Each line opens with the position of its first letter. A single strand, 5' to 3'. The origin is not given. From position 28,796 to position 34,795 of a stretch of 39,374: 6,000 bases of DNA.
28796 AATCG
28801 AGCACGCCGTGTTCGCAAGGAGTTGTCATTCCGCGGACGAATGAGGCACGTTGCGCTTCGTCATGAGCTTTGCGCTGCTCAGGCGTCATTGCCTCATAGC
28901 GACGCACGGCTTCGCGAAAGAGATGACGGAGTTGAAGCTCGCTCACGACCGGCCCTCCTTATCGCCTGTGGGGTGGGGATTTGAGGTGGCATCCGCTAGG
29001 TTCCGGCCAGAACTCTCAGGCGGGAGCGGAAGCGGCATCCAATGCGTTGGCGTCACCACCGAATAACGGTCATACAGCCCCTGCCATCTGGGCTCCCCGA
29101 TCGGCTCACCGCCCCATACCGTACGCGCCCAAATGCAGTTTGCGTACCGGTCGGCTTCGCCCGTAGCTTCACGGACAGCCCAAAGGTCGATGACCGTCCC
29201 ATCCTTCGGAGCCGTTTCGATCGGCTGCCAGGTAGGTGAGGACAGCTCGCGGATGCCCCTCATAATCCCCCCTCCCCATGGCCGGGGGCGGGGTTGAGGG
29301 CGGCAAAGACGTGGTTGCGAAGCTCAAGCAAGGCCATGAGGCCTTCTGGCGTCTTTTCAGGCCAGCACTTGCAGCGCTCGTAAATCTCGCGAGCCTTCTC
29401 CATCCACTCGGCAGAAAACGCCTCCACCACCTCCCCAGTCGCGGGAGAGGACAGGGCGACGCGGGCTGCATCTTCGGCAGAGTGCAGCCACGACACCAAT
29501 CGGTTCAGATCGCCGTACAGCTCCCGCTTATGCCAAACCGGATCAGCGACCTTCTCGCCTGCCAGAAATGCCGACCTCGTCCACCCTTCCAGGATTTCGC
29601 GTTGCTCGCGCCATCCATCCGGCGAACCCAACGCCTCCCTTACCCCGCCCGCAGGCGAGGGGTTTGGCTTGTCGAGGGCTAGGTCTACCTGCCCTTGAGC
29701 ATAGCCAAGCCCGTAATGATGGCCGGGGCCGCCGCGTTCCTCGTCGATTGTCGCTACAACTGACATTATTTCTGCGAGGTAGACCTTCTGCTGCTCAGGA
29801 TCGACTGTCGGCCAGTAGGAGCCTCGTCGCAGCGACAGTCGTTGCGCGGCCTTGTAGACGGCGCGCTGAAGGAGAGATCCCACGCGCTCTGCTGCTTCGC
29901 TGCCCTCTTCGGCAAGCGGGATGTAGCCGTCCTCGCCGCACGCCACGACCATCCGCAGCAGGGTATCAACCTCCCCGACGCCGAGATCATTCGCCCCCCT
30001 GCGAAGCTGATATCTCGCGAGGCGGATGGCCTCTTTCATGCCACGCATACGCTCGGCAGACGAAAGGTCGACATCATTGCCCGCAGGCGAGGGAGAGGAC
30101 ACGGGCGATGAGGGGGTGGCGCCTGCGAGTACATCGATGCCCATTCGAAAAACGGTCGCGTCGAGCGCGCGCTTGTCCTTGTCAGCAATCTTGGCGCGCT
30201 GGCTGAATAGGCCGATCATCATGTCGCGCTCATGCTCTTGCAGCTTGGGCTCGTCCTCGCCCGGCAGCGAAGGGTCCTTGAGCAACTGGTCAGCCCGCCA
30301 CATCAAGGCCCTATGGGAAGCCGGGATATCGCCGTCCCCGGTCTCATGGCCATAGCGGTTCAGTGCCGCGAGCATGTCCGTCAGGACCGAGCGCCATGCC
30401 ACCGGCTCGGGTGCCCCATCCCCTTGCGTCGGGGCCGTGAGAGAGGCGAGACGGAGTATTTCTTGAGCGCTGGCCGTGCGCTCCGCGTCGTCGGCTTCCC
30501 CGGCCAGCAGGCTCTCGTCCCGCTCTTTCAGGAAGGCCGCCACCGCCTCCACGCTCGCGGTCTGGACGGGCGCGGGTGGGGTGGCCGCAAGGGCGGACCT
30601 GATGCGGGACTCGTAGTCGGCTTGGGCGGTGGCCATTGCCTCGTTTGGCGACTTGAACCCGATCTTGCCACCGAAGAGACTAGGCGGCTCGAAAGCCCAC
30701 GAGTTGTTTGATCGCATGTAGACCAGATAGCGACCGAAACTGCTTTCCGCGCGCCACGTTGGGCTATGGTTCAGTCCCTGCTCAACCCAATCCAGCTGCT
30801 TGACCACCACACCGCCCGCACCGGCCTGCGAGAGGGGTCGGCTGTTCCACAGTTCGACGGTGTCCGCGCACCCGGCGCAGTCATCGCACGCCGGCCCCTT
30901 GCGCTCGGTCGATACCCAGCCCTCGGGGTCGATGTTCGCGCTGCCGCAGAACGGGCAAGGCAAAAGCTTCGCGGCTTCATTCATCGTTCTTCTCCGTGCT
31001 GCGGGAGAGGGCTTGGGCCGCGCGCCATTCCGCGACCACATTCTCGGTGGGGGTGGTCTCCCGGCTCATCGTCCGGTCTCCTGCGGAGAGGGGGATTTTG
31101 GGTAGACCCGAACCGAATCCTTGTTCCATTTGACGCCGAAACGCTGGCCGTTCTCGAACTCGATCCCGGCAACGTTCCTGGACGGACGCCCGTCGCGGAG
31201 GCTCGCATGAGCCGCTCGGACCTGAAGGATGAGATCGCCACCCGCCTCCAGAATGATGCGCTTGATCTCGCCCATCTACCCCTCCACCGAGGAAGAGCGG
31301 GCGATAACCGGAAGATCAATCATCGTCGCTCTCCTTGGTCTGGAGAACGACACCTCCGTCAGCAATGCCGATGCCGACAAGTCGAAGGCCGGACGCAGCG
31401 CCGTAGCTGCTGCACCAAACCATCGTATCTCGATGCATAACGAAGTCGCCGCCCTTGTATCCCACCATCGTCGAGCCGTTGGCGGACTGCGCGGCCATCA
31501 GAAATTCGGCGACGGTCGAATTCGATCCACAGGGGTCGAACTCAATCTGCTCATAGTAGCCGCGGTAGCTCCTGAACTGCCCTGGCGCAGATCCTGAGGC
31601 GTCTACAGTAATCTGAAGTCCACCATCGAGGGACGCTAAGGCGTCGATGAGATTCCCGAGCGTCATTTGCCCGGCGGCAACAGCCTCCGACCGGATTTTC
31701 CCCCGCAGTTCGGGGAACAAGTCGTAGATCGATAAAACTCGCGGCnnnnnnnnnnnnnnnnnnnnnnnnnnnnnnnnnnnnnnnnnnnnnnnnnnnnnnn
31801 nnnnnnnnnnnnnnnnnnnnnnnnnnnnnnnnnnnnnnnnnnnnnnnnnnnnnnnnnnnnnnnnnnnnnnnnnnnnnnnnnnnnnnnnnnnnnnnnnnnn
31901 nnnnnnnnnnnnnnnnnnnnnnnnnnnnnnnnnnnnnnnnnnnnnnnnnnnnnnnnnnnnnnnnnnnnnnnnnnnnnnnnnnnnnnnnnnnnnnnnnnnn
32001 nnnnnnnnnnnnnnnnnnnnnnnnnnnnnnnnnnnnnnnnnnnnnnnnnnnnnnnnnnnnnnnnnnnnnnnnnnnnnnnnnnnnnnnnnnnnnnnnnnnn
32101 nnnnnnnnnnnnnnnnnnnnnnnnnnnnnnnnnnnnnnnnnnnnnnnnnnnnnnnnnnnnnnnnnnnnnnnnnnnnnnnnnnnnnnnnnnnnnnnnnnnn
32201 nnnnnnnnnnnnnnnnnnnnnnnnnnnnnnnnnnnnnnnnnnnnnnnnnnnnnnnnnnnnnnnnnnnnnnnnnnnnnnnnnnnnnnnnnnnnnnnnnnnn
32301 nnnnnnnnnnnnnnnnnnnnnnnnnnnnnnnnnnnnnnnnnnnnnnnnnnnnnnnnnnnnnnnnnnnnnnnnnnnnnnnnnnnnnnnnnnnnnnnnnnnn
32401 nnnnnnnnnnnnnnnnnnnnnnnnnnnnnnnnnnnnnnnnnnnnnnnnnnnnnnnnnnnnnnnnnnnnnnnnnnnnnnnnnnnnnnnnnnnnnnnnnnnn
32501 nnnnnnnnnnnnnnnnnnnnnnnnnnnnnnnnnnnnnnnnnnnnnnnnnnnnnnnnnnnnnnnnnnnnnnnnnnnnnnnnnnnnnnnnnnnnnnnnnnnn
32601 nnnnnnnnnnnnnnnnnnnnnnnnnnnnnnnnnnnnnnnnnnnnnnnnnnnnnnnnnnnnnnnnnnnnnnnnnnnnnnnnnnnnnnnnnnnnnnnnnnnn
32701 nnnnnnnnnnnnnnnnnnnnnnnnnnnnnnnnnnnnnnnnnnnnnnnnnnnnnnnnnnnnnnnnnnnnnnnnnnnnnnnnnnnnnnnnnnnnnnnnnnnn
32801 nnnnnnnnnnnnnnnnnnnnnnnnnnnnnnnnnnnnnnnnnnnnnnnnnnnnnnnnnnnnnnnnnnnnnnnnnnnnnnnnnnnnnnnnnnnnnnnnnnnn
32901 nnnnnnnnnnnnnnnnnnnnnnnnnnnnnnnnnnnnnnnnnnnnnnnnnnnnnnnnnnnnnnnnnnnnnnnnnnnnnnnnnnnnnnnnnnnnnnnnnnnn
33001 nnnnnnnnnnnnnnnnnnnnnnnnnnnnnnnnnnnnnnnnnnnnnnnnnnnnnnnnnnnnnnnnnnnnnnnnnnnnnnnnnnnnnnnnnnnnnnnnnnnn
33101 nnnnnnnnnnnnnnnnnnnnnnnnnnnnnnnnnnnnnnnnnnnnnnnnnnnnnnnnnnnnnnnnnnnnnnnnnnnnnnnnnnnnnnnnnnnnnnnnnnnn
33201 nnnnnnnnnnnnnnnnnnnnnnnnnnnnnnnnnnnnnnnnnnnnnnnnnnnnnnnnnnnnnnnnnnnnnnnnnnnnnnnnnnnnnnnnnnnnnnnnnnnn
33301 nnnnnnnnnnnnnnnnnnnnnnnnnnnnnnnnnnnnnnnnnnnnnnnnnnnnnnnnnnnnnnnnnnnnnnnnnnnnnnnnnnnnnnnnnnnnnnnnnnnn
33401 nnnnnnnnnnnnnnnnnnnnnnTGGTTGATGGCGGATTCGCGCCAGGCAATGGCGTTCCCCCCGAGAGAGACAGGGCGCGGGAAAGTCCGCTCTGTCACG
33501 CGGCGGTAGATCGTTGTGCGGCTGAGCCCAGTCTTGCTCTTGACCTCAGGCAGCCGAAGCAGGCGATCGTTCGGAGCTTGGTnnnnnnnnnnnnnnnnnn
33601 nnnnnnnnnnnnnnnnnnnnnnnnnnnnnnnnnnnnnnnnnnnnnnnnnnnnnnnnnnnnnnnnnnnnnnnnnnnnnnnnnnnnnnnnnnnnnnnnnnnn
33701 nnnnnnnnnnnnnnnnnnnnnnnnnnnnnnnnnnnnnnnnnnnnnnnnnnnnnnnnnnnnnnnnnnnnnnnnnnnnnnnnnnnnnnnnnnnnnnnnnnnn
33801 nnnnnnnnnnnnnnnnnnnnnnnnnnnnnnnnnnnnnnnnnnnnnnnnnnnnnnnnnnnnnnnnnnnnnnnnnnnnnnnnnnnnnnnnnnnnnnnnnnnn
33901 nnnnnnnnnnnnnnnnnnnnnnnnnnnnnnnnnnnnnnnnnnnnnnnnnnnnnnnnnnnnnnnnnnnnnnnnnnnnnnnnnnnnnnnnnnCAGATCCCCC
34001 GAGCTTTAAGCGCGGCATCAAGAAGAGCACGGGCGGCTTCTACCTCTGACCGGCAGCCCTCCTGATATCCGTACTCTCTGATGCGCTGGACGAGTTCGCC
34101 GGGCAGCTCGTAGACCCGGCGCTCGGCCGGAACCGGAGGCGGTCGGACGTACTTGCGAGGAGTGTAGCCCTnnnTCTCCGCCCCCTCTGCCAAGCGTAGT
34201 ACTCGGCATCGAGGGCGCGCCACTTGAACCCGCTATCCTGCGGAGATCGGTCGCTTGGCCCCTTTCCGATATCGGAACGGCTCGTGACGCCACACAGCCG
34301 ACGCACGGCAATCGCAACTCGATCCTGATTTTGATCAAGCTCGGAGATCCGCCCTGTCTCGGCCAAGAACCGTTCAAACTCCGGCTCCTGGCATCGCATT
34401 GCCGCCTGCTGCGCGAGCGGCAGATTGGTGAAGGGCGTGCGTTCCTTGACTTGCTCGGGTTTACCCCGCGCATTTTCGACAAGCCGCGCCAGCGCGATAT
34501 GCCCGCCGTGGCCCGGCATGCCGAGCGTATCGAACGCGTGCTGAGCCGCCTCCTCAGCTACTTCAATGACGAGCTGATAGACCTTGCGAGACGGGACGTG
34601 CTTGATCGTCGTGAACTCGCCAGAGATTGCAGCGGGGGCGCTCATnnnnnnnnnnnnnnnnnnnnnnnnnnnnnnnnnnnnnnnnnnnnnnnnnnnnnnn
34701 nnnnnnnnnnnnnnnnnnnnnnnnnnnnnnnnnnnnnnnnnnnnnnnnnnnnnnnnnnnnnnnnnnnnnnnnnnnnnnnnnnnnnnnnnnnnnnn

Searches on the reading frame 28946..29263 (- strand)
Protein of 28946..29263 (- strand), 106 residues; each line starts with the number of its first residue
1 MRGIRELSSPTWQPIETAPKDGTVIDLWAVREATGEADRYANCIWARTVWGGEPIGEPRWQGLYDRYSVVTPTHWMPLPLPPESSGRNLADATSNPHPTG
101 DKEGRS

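Call 103: search_protein_families(library=phrogs, proteins=[window:28946-29263:-], max_evalue=0.001)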
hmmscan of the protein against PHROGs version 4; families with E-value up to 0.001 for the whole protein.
window:28946-29263:- (106 aa): 2 families
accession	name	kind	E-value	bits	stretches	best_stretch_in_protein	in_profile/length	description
phrog_924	-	unknown function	2.5e-06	28.3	1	45-88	123-156/267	-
phrog_60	-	unknown function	8e-05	23.4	1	40-88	246-285/461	-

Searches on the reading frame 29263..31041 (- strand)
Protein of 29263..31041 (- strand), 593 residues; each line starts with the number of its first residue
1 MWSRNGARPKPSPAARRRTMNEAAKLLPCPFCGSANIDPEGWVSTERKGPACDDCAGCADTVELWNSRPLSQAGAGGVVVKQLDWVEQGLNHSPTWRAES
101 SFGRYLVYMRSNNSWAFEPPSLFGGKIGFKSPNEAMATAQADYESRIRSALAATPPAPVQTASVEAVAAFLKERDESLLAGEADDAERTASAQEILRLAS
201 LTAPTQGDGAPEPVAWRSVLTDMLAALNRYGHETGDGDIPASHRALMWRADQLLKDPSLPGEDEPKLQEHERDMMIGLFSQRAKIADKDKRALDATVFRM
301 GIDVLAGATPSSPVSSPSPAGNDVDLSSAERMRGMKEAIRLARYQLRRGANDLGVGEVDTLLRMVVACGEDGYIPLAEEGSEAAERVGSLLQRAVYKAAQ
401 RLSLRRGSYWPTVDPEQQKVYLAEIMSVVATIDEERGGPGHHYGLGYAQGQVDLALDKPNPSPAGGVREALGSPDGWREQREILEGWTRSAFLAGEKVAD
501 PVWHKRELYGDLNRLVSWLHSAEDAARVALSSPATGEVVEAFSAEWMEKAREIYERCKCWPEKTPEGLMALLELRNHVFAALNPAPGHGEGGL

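Call 103: search_protein_families(library=phrogs, proteins=[window:29263-31041:-], max_evalue=0.001)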
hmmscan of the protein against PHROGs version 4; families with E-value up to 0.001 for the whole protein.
window:29263-31041:- (593 aa): 1 family
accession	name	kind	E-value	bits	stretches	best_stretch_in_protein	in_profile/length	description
phrog_20840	-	unknown function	1.5e-05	26.2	1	80-163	7-96/142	-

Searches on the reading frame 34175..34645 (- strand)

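Call 103: search_protein_families(library=phrogs, proteins=[window:34175-34645:-], max_evalue=0.001)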
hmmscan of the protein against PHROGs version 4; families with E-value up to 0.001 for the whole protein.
window:34175-34645:- (157 aa): 3 families
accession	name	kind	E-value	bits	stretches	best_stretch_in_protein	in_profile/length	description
phrog_10379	-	unknown function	1.6e-16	61.6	1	22-155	68-176/177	-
phrog_5358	-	unknown function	7.9e-12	46.1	1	78-156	5-75/77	-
phrog_19763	-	unknown function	1.5e-05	26.3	1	76-131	87-139/161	-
